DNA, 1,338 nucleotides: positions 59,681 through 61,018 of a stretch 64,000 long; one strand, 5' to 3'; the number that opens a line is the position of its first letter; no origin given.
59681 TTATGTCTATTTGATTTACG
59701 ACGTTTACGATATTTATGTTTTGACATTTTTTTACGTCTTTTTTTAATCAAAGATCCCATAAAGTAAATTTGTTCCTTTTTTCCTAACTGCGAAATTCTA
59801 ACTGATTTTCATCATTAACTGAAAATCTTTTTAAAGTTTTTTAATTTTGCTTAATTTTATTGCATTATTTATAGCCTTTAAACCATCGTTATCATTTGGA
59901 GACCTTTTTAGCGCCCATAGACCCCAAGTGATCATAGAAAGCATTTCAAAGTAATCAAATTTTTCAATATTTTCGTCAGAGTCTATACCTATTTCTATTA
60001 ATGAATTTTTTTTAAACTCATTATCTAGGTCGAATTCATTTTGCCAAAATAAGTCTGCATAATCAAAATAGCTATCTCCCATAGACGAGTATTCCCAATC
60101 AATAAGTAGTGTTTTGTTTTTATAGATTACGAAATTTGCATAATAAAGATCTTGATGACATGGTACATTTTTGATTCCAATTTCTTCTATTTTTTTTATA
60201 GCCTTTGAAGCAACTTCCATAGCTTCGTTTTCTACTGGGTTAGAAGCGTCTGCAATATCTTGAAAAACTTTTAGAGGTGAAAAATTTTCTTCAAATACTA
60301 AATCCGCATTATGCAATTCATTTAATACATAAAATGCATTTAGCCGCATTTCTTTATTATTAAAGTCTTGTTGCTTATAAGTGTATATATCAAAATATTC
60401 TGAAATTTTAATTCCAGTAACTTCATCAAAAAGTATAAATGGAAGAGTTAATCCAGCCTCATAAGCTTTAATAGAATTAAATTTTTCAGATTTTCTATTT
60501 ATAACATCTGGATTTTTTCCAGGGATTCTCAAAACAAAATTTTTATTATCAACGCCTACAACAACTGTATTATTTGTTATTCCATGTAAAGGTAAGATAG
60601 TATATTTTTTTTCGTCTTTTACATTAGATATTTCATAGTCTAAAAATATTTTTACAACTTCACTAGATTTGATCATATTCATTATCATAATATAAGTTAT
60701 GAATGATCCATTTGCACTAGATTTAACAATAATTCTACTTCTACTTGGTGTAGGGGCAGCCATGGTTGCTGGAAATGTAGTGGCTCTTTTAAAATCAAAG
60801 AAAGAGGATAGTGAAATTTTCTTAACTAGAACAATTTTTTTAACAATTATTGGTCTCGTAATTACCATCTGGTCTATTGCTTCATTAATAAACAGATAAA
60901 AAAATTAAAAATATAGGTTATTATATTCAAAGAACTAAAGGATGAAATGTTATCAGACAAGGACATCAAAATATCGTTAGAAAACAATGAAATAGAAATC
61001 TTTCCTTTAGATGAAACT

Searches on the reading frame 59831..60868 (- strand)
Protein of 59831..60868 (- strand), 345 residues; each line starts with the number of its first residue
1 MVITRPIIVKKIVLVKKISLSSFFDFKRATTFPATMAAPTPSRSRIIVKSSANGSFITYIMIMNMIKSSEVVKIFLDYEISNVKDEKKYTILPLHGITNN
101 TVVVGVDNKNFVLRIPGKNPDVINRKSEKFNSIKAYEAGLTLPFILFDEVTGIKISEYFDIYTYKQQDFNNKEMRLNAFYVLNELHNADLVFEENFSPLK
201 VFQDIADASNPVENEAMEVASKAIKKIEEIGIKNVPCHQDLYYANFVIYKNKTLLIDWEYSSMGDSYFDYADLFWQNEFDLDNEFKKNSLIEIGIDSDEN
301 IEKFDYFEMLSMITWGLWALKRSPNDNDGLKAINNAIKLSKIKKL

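Call 101: search_protein_families(library=pfam, proteins=[window:59831-60868:-], max_evalue=0.00001)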
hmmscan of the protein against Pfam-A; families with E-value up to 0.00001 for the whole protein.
window:59831-60868:- (345 aa): 2 families
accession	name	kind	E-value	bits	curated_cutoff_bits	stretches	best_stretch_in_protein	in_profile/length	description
PF01633.27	Choline_kinase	-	1.5e-09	38.1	29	1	95-285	6-215/300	Choline/ethanolamine kinase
PF01636.29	APH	-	1.7e-06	28.5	23.2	0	231-286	165-222/239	Phosphotransferase enzyme family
